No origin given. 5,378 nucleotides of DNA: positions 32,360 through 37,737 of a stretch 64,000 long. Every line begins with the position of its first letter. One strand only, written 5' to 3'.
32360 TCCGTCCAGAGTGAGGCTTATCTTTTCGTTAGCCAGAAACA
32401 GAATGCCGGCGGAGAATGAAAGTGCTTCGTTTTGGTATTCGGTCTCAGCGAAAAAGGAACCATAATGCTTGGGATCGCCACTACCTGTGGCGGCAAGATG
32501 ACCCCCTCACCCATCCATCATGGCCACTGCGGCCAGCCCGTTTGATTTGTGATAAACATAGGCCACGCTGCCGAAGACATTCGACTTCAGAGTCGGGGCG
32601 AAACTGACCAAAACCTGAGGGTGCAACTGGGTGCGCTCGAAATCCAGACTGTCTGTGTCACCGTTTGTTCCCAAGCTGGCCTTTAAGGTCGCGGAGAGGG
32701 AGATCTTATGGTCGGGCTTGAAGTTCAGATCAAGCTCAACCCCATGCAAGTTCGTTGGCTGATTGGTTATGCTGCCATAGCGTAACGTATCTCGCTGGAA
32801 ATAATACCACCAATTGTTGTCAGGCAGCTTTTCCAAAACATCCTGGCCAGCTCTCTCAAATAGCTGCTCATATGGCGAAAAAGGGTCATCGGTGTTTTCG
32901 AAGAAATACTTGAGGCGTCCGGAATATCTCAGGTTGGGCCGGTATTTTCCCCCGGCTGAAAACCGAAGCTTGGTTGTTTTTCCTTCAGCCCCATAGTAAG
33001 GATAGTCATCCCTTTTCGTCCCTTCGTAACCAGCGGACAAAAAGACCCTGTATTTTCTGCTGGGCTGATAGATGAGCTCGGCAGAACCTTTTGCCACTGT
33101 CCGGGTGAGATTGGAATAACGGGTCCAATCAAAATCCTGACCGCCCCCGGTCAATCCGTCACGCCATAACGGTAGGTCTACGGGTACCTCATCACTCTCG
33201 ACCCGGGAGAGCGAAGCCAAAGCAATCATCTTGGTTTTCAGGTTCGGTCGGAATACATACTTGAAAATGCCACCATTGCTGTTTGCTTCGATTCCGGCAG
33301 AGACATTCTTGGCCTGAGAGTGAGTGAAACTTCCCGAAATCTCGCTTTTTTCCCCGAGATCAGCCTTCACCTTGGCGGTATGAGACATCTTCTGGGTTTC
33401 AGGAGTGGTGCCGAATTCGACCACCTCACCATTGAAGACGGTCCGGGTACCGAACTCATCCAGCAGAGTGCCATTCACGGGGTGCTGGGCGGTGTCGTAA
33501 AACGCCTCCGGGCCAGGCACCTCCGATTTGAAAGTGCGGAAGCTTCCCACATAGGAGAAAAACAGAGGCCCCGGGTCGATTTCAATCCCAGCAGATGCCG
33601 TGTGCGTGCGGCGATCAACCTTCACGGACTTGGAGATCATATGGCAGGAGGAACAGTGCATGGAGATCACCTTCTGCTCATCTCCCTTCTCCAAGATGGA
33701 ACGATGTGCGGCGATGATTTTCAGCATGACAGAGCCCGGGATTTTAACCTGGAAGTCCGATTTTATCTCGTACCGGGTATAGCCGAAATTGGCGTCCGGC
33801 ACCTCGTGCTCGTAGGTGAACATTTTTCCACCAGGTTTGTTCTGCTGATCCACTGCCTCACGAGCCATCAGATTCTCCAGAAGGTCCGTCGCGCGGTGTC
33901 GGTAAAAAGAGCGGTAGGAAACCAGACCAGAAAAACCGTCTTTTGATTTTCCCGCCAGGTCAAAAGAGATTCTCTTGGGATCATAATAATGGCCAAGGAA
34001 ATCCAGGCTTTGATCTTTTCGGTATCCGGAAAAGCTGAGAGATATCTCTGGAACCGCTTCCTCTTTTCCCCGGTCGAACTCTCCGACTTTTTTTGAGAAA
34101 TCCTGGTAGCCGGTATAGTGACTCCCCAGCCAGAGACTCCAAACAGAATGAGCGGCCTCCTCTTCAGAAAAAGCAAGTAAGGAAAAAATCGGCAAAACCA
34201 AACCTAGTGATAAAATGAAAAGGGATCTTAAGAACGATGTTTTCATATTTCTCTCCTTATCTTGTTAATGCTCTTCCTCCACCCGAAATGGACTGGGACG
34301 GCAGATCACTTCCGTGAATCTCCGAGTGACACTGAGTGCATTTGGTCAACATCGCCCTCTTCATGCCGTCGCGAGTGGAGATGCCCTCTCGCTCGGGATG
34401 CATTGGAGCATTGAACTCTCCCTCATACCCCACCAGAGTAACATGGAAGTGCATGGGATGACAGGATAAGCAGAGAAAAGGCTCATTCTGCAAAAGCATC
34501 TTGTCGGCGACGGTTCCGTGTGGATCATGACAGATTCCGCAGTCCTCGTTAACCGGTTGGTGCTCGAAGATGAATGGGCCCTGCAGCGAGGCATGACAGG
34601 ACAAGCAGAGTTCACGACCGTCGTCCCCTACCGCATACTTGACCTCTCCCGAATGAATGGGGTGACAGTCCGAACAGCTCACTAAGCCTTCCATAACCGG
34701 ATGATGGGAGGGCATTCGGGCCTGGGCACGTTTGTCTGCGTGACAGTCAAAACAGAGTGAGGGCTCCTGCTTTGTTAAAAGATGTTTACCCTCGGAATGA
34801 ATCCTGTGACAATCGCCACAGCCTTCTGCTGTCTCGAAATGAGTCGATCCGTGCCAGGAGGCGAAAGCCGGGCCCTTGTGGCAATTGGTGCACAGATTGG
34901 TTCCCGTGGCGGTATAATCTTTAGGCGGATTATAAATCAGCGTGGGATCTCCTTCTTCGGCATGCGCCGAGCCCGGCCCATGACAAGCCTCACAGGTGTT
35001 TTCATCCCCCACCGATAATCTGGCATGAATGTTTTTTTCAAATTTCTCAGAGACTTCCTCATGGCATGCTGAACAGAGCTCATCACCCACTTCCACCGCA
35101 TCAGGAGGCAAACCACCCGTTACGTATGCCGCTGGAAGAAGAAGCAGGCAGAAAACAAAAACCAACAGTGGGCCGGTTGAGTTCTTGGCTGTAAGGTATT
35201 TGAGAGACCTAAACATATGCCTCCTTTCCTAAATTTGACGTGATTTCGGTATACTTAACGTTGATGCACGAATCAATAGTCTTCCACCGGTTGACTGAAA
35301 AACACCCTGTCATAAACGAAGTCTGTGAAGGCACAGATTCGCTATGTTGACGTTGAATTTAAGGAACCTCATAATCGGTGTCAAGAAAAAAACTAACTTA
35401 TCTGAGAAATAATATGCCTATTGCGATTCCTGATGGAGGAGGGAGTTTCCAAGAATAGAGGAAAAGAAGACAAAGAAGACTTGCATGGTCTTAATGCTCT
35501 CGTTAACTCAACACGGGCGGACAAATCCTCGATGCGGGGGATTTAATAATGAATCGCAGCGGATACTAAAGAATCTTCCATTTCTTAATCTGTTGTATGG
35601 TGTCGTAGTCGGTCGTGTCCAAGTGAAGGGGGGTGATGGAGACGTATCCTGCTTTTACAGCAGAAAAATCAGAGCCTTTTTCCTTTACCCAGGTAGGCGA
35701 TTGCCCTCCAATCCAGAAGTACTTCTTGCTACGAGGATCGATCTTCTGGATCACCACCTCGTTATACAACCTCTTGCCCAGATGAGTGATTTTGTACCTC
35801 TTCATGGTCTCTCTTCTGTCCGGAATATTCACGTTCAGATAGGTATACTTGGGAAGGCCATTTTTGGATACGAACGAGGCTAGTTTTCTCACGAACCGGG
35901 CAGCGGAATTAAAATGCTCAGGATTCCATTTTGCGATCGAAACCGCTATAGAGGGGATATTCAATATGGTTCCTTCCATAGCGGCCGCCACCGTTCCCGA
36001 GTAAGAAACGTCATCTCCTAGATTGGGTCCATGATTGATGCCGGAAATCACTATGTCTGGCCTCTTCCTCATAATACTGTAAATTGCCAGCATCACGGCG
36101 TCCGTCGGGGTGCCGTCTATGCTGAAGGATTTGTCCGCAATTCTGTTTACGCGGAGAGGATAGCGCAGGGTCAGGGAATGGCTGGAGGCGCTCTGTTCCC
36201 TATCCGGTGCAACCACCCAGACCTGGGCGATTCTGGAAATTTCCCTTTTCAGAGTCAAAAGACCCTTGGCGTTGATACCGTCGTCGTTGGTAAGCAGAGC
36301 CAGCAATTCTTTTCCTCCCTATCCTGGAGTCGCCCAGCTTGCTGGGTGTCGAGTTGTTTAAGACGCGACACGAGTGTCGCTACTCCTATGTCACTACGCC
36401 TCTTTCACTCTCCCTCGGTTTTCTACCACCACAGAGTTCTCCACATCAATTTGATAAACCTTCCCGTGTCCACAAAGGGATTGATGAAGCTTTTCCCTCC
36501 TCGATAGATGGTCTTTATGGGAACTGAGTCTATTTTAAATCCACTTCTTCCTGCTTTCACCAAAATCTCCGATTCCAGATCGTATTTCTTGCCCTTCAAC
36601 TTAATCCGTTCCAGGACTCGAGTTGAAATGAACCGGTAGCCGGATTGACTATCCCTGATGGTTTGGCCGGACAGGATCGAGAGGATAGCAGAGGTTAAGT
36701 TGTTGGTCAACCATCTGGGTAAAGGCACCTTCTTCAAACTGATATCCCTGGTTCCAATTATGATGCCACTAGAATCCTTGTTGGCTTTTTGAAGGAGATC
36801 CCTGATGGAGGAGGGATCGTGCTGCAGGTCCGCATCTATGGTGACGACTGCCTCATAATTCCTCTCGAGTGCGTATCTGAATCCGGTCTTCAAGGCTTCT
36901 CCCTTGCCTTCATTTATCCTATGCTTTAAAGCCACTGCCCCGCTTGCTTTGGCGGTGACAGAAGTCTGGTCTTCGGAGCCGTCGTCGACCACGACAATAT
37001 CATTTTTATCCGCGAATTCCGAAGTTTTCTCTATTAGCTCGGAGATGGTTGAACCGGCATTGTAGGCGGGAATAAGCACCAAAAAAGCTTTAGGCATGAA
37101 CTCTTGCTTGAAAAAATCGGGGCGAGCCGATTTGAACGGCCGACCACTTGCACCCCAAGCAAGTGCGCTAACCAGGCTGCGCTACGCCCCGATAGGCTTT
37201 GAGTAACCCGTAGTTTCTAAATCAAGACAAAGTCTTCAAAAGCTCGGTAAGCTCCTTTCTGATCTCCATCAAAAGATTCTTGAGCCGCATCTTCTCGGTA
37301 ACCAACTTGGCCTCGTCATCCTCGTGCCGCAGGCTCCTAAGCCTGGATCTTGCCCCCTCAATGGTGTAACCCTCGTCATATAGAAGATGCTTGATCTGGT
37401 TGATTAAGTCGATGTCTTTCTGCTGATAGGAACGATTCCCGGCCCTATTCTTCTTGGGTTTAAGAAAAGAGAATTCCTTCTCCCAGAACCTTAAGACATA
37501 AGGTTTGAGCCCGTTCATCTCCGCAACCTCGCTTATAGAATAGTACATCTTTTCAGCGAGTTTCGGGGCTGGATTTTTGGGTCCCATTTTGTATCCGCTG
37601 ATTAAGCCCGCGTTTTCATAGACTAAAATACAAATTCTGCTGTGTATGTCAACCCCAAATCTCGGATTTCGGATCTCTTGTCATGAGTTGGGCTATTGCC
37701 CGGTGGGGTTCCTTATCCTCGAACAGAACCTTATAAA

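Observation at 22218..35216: Non-canonical fdh operon (cytochrome c in place of cytochrome b) abutting the porin-cytochrome conduit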

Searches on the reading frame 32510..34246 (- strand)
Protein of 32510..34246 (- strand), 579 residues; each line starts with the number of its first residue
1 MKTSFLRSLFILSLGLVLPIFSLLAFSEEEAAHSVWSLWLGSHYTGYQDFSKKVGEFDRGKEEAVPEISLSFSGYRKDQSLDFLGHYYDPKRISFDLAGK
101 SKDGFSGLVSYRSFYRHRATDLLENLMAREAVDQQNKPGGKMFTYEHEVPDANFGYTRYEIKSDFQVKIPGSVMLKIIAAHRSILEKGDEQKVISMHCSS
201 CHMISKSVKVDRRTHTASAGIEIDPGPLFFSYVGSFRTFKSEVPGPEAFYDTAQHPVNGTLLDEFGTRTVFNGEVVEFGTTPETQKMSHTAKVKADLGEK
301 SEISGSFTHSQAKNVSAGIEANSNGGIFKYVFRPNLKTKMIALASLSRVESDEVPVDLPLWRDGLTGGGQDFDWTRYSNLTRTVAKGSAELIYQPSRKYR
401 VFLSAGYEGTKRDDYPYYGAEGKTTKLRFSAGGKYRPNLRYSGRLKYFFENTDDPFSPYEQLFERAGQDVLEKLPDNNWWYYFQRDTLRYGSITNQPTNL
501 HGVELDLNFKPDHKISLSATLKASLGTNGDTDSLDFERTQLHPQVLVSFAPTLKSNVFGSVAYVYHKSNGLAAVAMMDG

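Call 40: find_related_loci(query=A3, collection=metagenome_contigs, flank=10000)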
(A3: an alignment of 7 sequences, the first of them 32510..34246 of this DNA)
Query A3 (579 aa) in metagenome_contigs; peptide patterns used: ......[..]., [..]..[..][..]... (x = any residue, [..] = any of these).
281 stretches matched a pattern; 14 encode a relative of the query (tblastn E <= 1e-3); 14 distinct loci.
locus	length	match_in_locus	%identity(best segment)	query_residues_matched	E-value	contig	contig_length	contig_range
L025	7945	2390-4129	81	1-579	0e+0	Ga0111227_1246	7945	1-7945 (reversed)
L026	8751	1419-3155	73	1-579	0e+0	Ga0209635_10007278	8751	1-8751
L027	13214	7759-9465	72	1-579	0e+0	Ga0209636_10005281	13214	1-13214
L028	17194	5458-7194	71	1-579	0e+0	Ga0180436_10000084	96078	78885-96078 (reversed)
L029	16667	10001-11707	73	1-579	0e+0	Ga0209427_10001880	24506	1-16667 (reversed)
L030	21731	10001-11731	69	1-579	0e+0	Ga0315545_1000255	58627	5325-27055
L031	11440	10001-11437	70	1-478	0e+0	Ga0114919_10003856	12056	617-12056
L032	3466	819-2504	58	3-579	0e+0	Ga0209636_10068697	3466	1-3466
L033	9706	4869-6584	57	1-579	0e+0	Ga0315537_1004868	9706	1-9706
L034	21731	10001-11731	69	1-579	0e+0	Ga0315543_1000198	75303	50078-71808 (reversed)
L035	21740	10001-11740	72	1-579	0e+0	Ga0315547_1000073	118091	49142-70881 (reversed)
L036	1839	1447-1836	54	7-134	3e-37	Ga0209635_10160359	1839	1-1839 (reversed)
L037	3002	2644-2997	48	1-118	6e-32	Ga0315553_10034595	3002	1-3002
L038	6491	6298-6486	56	3-68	4e-15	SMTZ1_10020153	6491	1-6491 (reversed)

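Call 80: search_solved_structures(query=A3, max_evalue=1)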
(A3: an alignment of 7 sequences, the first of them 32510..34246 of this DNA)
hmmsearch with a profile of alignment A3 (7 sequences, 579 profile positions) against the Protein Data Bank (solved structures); distinct sequences matched with E-value up to 1: 1.
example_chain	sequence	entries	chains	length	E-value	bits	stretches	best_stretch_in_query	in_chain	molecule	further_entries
3mkq_B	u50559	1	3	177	0.38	12.5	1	278-363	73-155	Coatomer subunit alpha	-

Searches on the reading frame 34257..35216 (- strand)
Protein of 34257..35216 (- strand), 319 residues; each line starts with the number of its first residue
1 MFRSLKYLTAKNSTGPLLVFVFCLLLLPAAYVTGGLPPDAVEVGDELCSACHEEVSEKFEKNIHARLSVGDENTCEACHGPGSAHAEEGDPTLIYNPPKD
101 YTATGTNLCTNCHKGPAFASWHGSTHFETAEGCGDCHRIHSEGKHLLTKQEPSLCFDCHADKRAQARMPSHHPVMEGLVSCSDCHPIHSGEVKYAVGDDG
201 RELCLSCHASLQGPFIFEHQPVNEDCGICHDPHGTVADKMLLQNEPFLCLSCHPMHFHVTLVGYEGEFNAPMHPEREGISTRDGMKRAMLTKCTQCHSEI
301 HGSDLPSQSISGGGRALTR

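Call 6: search_protein_families(library=pfam, max_evalue=0.01, proteins=[window:34257-35216:-])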
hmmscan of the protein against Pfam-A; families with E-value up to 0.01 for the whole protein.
window:34257-35216:- (319 aa): 6 families
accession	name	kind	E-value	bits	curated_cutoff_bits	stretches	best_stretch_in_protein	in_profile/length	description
PF09699.15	Paired_CXXCH_1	-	7.2e-36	122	20.6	4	219-254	1-37/41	Doubled CXXCH motif (Paired_CXXCH_1)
PF14537.11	Cytochrom_c3_2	-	1.4e-10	42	25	2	126-208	2-78/79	Cytochrome c3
PF14522.11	Cytochrome_C7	-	1e-09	38.5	24.8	0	104-159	11-66/67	Cytochrome c7 and related cytochrome c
PF22678.1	Cytochrom_c_NrfB-like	-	1.7e-09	38.5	27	2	75-147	1-75/89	Cytochrome c-type protein NrfB-like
PF22113.1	Mtrc-MtrF_II-IV_dom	-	1.1e-07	32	30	1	202-300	7-91/176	Outer membrane cytochrome MtrC/MtrF-like, domains II/IV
PF13435.11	Cytochrome_C554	-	0.00078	20.8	20.8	1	109-185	2-83/84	Cytochrome c554 and c-prime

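Call 8: search_protein_families(library=ncbifam, max_evalue=0.001, proteins=[window:34257-35216:-])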
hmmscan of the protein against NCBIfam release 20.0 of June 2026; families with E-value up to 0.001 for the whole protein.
window:34257-35216:- (319 aa): 6 families
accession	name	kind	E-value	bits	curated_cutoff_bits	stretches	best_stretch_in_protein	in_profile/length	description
NF041028.1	decahem_GSU2203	exception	3.7e-104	348.4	325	1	38-319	29-317/317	GSU2203 family decaheme c-type cytochrome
TIGR03508.1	decahem_SO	subfamily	2.6e-62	210.6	192.2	1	44-306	1-257/258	DmsE family decaheme c-type cytochrome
TIGR01905.1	paired_CXXCH_1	subfamily_domain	5.2e-30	103.1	25.2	3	219-254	1-37/41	doubled CXXCH domain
NF008659.0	PRK11659.1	equivalog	9.1e-13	48.3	184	2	45-167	46-175/188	cytochrome c nitrite reductase pentaheme subunit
TIGR03153.1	cytochr_NrfH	equivalog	1e-09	38.6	134.2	0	93-148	15-70/138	cytochrome c nitrite reductase small subunit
TIGR03146.1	cyt_nit_nrfB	equivalog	3e-06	27.6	166.6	1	45-162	11-144/145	cytochrome c nitrite reductase pentaheme subunit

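Call 79: search_solved_structures(query=window:34257-35216:-, max_evalue=0.001)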
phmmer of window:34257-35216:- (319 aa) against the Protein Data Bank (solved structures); distinct sequences matched with E-value up to 0.001: 2.
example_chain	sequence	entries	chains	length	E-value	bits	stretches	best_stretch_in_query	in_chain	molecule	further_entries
6r2q_A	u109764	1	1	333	1.5e-37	132.5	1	44-308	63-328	Cystathionine beta-synthase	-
6qvm_A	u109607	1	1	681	7.8e-07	31.5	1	74-162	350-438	Multiheme cytochrome cf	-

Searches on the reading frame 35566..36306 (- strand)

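Call 8: search_protein_families(library=ncbifam, max_evalue=0.001, proteins=[window:35566-36306:-])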
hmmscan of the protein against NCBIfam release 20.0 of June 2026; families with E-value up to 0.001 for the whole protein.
window:35566-36306:- (246 aa): 13 families
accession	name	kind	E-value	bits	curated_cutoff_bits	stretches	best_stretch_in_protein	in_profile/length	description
NF001490.0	PRK00346.1-4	equivalog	1.5e-92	309.3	233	1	2-244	2-251/254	5'/3'-nucleotidase SurE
NF001489.0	PRK00346.1-3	equivalog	1.5e-88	296.4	295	1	2-243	2-244/250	5'/3'-nucleotidase SurE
NF001492.0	PRK00346.2-2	equivalog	6e-78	261.6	271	1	2-243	5-256/261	5'/3'-nucleotidase SurE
NF001494.0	PRK00346.2-4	equivalog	4.4e-76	255.8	313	1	4-243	5-256/259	5'/3'-nucleotidase SurE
NF010545.0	PRK13935.1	equivalog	4.4e-71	239.1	365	1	1-243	1-248/254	stationary phase survival protein SurE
NF001491.0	PRK00346.2-1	equivalog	1.4e-69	234.3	290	1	3-243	5-261/266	5'/3'-nucleotidase SurE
NF001488.0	PRK00346.1-1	equivalog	1e-68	231.4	396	1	3-243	3-243/253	5'/3'-nucleotidase SurE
TIGR00087.1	surE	equivalog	8.6e-68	228.4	135.1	1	3-232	3-252/252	5'/3'-nucleotidase SurE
NF010543.0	PRK13933.1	equivalog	5.9e-63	212.8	280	1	1-243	1-250/253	stationary phase survival protein SurE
NF010542.0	PRK13932.1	equivalog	3.2e-61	206.9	436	1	4-245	13-259/261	stationary phase survival protein SurE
NF001493.0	PRK00346.2-3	equivalog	1.3e-48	166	230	1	3-233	7-249/269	5'/3'-nucleotidase SurE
NF010541.0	PRK13931.1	equivalog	3.6e-44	151.1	422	1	1-242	1-258/261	5'/3'-nucleotidase SurE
NF010544.0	PRK13934.1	equivalog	5.2e-43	147.1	325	1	3-240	3-250/266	stationary phase survival protein SurE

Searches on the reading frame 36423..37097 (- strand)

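Call 15: search_protein_families(library=pfam, max_evalue=0.00001, proteins=[window:36423-37097:-])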
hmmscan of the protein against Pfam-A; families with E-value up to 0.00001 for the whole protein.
window:36423-37097:- (224 aa): 1 family
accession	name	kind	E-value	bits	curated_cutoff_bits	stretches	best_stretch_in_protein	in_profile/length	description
PF00535.33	Glycos_transf_2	-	4.8e-22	79.1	23.3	1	7-163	2-165/168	Glycosyl transferase family 2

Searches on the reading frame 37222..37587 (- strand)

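Call 69: search_protein_families(library=pfam, max_evalue=0.000001, proteins=[window:37222-37587:-])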
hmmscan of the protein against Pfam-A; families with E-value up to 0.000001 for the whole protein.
window:37222-37587:- (121 aa): 2 families
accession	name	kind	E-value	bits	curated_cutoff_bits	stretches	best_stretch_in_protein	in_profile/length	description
PF13411.12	MerR_1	-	2.2e-19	69.8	21.6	1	16-85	1-68/69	MerR HTH family regulatory protein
PF00376.29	MerR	-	1.9e-07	31.2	28.2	1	17-54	1-38/38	MerR family regulatory protein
